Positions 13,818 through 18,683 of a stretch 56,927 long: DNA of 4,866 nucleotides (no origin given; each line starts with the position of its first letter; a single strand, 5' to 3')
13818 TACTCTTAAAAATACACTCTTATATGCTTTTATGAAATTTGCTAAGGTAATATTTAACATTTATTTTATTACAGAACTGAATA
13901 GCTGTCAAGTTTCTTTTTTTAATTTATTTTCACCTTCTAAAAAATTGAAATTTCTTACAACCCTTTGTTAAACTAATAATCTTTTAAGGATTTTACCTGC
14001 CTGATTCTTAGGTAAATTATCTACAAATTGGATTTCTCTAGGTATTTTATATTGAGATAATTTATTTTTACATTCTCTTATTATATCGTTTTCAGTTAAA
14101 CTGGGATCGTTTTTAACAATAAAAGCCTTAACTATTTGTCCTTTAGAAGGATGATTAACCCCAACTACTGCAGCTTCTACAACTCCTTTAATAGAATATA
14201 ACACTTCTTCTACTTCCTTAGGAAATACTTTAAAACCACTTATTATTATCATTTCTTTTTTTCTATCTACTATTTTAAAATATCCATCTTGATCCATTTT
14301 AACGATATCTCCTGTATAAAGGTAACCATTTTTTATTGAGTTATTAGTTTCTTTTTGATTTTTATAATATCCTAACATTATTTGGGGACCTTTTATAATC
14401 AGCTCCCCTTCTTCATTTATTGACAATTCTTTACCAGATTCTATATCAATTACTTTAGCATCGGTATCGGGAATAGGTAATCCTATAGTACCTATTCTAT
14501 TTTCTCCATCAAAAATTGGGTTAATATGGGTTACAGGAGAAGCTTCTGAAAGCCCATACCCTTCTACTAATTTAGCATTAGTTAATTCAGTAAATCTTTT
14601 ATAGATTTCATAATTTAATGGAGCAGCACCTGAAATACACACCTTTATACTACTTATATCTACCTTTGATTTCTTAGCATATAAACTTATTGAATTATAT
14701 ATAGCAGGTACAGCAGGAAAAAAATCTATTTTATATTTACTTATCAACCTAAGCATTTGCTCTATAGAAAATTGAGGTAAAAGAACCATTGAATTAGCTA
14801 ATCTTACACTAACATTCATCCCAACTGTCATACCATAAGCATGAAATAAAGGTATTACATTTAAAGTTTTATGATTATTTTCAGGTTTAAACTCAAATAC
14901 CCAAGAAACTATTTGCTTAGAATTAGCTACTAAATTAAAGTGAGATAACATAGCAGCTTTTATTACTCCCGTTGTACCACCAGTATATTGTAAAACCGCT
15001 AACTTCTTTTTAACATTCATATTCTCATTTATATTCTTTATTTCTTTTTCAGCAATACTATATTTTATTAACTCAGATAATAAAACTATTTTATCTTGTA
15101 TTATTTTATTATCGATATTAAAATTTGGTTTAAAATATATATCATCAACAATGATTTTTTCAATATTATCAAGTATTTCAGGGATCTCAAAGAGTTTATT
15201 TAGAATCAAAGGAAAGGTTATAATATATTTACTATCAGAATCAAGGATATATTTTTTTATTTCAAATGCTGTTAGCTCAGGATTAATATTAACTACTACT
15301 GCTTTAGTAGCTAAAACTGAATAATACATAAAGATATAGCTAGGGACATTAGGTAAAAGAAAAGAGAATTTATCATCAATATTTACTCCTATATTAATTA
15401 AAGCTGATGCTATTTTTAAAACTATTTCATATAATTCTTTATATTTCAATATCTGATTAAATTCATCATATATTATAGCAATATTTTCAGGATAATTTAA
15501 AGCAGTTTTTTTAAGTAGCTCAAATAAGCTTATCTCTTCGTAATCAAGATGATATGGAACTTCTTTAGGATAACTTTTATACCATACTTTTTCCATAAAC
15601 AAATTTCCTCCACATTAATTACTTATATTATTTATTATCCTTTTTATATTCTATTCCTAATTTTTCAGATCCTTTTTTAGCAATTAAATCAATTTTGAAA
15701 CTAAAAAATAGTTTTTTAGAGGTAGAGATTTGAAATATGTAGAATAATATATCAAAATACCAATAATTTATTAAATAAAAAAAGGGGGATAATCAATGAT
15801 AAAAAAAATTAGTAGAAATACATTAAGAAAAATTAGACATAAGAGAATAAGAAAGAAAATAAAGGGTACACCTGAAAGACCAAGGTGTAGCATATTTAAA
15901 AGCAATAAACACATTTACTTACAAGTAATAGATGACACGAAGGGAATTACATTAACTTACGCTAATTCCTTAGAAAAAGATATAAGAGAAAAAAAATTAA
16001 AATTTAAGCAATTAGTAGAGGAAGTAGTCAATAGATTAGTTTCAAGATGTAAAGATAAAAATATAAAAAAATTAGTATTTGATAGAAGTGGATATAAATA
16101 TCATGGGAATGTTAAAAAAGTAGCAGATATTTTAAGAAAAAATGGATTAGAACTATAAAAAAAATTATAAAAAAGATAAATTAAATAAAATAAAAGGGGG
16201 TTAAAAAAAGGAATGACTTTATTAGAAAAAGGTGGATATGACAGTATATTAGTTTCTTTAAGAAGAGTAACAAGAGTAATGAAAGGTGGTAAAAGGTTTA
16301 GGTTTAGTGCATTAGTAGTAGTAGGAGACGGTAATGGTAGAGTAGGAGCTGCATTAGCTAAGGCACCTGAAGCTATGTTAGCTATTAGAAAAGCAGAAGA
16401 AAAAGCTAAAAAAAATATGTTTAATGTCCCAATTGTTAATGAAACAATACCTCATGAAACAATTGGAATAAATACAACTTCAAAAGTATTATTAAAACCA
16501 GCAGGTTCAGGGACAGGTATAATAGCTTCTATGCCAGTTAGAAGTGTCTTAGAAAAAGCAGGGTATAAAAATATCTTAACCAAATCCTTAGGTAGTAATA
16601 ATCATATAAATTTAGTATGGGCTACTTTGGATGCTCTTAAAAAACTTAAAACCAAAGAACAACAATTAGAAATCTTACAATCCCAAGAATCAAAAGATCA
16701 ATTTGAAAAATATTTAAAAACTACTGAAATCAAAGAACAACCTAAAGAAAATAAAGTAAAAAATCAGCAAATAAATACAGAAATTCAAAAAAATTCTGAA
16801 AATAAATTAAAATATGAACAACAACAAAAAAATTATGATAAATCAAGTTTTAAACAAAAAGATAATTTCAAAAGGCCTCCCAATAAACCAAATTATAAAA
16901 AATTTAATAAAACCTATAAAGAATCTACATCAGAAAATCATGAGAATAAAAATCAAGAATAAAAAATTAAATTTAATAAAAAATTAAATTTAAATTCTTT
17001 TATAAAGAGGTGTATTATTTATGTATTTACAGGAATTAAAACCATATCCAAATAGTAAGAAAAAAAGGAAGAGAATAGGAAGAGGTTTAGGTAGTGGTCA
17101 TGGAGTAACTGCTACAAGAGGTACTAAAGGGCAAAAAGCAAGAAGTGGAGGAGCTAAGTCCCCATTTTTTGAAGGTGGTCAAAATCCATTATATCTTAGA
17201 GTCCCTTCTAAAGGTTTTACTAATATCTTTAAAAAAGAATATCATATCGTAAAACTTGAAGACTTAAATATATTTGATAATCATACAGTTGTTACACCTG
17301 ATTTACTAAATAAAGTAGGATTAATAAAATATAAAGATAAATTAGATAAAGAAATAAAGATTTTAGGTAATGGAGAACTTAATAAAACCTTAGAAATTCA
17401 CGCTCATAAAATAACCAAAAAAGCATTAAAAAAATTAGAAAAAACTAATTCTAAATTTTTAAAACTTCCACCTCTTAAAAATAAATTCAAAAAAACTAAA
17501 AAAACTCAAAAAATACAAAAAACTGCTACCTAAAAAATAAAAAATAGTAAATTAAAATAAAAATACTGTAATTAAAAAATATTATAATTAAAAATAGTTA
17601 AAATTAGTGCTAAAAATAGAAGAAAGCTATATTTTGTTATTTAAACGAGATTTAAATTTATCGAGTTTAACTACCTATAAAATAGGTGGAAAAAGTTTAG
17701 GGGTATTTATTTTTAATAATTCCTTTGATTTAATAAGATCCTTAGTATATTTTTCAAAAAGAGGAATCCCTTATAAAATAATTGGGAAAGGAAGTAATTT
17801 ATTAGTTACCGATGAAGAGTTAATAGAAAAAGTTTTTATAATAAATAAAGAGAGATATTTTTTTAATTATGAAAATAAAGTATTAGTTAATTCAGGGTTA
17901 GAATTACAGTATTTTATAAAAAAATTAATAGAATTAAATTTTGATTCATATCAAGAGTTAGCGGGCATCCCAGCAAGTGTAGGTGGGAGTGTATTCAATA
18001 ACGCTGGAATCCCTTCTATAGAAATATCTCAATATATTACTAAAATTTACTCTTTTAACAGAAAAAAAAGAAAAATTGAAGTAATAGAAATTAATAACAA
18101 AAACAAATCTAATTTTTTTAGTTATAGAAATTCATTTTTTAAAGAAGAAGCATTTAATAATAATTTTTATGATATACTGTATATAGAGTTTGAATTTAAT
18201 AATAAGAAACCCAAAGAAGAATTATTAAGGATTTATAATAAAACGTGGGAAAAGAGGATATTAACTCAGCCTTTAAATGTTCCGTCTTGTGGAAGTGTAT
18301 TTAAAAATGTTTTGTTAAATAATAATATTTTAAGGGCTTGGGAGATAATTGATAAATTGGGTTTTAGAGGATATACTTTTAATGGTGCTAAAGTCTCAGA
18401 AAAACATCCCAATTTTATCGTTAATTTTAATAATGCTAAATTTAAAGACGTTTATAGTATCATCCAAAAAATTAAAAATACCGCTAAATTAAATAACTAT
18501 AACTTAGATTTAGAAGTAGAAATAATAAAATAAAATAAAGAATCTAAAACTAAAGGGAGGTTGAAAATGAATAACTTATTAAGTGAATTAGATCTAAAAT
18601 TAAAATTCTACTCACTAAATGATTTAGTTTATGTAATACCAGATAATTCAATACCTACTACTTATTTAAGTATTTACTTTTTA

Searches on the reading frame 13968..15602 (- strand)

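Call 11: search_protein_families(library=pfam, proteins=[window:13968-15602:-])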
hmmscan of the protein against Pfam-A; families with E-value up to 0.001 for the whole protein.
window:13968-15602:- (544 aa): 2 families
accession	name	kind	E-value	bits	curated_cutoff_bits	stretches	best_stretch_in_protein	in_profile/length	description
PF00501.34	AMP-binding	-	1e-76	258.7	29.9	1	31-413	2-384/384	AMP-binding enzyme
PF13193.12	AMP-binding_C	-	1.9e-20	74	24.5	1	463-537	1-76/76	AMP-binding enzyme C-terminal domain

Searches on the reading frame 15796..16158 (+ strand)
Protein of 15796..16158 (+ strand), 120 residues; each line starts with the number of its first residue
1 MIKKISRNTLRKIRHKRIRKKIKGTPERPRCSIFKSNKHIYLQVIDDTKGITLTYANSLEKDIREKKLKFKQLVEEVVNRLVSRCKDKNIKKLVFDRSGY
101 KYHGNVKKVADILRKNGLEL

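Call 38: search_protein_families(library=pfam, proteins=[window:15796-16158:+], max_evalue=0.001)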
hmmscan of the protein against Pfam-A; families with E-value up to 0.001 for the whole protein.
window:15796-16158:+ (120 aa): 1 family
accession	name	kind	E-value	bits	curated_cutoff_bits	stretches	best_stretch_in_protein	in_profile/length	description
PF00861.27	Ribosomal_L18p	-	3.2e-39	134.3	27.8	1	6-120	2-116/116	Ribosomal L18 of archaea, bacteria, mitoch. and chloroplast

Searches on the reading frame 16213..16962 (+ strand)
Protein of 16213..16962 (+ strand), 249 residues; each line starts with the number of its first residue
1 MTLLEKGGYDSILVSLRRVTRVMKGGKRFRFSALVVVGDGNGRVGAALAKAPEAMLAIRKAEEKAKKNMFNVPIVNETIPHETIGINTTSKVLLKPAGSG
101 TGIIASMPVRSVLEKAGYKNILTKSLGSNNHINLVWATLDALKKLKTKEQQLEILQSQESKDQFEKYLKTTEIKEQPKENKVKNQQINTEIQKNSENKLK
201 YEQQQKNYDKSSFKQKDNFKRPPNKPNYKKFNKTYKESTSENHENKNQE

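Call 38: search_protein_families(library=pfam, proteins=[window:16213-16962:+], max_evalue=0.001)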
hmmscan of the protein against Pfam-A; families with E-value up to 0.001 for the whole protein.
window:16213-16962:+ (249 aa): 2 families
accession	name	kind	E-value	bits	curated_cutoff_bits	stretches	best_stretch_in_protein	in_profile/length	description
PF00333.26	Ribosomal_S5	-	8.7e-25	87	27.1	1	13-73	5-65/65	Ribosomal protein S5, N-terminal domain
PF03719.21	Ribosomal_S5_C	-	3.1e-23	81.4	21.5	1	90-150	6-66/71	Ribosomal protein S5, C-terminal domain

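Call 67: find_homologous_proteins(query=window:16213-16962:+, max_evalue=1e-30)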
Query window:16213-16962:+ (249 aa): 7603 proteins with E <= 1e-30 among 8000 candidates; the best 120 are listed.
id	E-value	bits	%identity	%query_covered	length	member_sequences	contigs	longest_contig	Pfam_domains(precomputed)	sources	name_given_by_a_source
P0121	5.8e-136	469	91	100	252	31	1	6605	PF03719.22,PF00333.27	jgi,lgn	jgi:small subunit ribosomal protein S5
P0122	7.3e-132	456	90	100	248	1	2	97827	PF03719.22,PF00333.27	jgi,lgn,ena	-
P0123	7.5e-132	456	89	100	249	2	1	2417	PF03719.22,PF00333.27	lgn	-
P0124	3.8e-130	450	88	100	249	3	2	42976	PF03719.22,PF00333.27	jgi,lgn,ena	-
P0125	2.0e-109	383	82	88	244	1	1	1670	PF03719.22,PF00333.27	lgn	-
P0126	6.3e-108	378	77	100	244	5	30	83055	PF03719.22,PF00333.27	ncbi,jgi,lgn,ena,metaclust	metaclust:\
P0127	1.8e-105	370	79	94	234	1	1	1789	PF03719.22,PF00333.27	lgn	-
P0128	8.3e-88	312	94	65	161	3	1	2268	PF03719.22,PF00333.27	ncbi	ncbi:MAG: 30S ribosomal protein S5, partial [bacterium]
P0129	1.1e-81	292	69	85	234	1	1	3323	PF03719.22,PF00333.27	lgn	-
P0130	1.1e-81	292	82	65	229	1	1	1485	PF03719.22,PF00333.27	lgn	-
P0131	1.5e-81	291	73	80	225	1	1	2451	PF03719.22,PF00333.27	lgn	-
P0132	3.9e-81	290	62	86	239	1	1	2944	PF03719.22,PF00333.27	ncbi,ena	-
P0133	1.0e-80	289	82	65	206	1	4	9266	PF03719.22,PF00333.27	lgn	-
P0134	1.3e-80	288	79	68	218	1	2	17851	PF03719.22,PF00333.27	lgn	-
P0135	3.3e-80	287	80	67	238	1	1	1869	PF03719.22,PF00333.27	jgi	-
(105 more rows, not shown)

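Call 68: find_encoding_contigs(protein=P0122, flank=10000, max_places=2)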
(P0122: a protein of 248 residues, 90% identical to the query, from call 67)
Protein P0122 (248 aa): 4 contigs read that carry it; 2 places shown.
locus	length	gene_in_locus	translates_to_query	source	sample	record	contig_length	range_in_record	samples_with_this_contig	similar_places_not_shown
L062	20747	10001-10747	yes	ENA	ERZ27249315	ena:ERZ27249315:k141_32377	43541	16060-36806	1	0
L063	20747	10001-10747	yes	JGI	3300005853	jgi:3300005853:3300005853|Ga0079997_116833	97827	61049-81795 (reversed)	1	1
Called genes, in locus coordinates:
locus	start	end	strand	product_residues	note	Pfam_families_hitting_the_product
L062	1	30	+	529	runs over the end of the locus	PF08245:Mur_ligase_M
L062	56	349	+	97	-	PF04456:DUF503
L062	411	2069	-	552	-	-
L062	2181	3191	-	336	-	PF00044:Gp_dh_N, PF02800:Gp_dh_C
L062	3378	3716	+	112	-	-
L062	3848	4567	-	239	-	PF01209:Ubie_methyltran, PF13847:Methyltransf_31, PF08241:Methyltransf_11 (weak), PF13649:Methyltransf_25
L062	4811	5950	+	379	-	-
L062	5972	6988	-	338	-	PF07786:HGSNAT_cat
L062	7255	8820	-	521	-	PF07969:Amidohydro_3, PF01979:Amidohydro_1, PF07969:Amidohydro_3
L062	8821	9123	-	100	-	-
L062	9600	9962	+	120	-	PF00861:Ribosomal_L18p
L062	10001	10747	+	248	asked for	PF00333:Ribosomal_S5, PF03719:Ribosomal_S5_C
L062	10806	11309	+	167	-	PF00828:Ribosomal_L27A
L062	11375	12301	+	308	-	PF02873:MurB_C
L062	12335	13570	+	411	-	PF05193:Peptidase_M16_C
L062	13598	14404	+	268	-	PF02578:Cu-oxidase_4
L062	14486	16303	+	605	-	-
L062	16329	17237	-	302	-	PF03099:BPL_LplA_LipB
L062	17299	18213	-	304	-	PF03372:Exo_endo_phos, PF19580:Exo_endo_phos_3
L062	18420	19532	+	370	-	-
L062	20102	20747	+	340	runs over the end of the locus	PF26745:SPM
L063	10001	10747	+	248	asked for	PF00333:Ribosomal_S5, PF03719:Ribosomal_S5_C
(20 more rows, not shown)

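Call 69: find_encoding_contigs(protein=P0124, flank=10000, max_places=2)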
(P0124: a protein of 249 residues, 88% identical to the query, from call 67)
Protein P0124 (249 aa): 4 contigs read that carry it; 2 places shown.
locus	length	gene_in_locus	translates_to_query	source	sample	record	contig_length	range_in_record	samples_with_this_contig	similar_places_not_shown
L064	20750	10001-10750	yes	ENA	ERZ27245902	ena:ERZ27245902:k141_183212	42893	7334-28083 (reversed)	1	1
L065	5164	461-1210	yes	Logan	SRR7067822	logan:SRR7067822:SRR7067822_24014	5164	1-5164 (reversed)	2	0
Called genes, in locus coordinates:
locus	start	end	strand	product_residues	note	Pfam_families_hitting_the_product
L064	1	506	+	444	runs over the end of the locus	PF13367:PrsW-protease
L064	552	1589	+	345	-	PF00535:Glycos_transf_2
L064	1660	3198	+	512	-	PF00149:Metallophos, PF09587:PGA_cap (weak), PF02872:5_nucleotid_C, PF21953:NadN_nucleosid_C (weak)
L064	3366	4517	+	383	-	-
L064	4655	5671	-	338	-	PF07786:HGSNAT_cat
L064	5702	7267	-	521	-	PF07969:Amidohydro_3, PF01979:Amidohydro_1 (weak), PF07969:Amidohydro_3 (weak)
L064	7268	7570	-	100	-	-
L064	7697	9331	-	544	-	PF00501:AMP-binding, PF13193:AMP-binding_C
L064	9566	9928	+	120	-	PF00861:Ribosomal_L18p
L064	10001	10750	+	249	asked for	PF00333:Ribosomal_S5, PF03719:Ribosomal_S5_C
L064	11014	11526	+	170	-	PF00828:Ribosomal_L27A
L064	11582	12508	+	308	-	PF02873:MurB_C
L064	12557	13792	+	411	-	PF05193:Peptidase_M16_C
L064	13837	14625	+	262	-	PF02578:Cu-oxidase_4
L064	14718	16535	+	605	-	-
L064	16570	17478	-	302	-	PF03099:BPL_LplA_LipB (weak)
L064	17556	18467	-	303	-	PF03372:Exo_endo_phos, PF19580:Exo_endo_phos_3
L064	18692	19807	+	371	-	-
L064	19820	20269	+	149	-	-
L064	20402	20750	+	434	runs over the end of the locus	-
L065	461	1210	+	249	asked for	PF00333:Ribosomal_S5, PF03719:Ribosomal_S5_C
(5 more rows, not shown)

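Call 70: find_encoding_contigs(protein=P0126, flank=10000, max_places=3)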
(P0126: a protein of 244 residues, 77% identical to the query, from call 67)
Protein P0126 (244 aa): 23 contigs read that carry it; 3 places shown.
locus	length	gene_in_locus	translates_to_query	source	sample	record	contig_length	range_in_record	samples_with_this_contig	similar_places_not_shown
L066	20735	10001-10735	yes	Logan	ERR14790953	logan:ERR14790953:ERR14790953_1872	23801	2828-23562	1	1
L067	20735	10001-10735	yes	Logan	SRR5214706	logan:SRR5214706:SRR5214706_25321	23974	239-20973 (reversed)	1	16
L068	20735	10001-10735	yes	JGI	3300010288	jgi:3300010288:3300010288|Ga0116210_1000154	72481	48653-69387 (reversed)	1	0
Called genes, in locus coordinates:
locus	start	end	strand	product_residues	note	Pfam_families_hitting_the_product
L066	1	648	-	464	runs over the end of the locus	PF02321:OEP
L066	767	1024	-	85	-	-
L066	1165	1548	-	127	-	PF01597:GCV_H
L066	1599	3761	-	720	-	PF04760:IF2_N (weak), PF00009:GTP_EFTU, PF00025:Arf (weak), PF00071:Ras (weak), PF01926:MMR_HSR1, PF22042:EF-G_D2, PF11987:IF-2, PF03144:GTP_EFTU_D2, +1 more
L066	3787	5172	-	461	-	PF01266:DAO (faint), PF03721:UDPG_MGDP_dh_N, PF03807:F420_oxidored (faint), PF00984:UDPG_MGDP_dh, PF03720:UDPG_MGDP_dh_C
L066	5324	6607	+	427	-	PF02403:Seryl_tRNA_N, PF00587:tRNA-synt_2b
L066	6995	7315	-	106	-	-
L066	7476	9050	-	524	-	PF07969:Amidohydro_3 (weak), PF01979:Amidohydro_1, PF07969:Amidohydro_3 (weak)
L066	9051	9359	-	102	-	-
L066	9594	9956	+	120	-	PF00861:Ribosomal_L18p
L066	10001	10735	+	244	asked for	PF00333:Ribosomal_S5, PF03719:Ribosomal_S5_C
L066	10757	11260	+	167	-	PF00828:Ribosomal_L27A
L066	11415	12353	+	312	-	PF02873:MurB_C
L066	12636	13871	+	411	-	PF05193:Peptidase_M16_C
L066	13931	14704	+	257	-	PF02578:Cu-oxidase_4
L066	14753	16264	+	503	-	PF25852:DUF6242_C (faint)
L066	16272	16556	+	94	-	PF23366:Beta-prop_HVO_0234 (faint)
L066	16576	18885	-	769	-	-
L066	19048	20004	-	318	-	PF03099:BPL_LplA_LipB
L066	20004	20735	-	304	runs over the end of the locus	PF03372:Exo_endo_phos, PF19580:Exo_endo_phos_3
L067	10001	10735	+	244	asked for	PF00333:Ribosomal_S5, PF03719:Ribosomal_S5_C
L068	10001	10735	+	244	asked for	PF00333:Ribosomal_S5, PF03719:Ribosomal_S5_C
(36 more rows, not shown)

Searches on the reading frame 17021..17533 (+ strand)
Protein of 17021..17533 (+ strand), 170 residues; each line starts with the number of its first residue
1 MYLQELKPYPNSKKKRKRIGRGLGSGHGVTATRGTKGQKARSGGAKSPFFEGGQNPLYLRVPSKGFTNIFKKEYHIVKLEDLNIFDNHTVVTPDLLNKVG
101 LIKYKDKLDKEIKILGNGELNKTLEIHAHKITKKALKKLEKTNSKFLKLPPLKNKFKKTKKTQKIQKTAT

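Call 38: search_protein_families(library=pfam, proteins=[window:17021-17533:+], max_evalue=0.001)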
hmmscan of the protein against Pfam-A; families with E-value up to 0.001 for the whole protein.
window:17021-17533:+ (170 aa): 1 family
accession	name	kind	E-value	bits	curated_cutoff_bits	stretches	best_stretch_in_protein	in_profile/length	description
PF00828.25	Ribosomal_L27A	-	8.5e-11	42.6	21.5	1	78-143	3-68/72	Ribosomal proteins 50S-L15, 50S-L18e, 60S-L27A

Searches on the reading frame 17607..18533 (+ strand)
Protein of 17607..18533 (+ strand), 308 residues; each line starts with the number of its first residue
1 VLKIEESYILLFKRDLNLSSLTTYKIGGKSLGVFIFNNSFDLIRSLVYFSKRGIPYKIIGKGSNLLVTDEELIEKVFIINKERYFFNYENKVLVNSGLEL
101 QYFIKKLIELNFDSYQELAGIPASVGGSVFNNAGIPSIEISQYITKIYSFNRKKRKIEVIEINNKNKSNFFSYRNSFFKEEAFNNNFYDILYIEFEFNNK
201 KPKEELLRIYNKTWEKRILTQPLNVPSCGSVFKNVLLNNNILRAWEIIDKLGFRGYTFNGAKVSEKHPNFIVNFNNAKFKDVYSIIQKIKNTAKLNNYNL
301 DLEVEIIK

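Call 11: search_protein_families(library=pfam, proteins=[window:17607-18533:+])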
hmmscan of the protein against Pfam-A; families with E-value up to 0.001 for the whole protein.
window:17607-18533:+ (308 aa): 2 families
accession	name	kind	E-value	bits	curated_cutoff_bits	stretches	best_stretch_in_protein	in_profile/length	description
PF02873.21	MurB_C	-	3e-24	85.5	27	1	211-306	7-96/99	UDP-N-acetylenolpyruvoylglucosamine reductase, C-terminal domain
PF01565.28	FAD_binding_4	-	0.00011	22.4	26.4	1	33-141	4-116/139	FAD binding domain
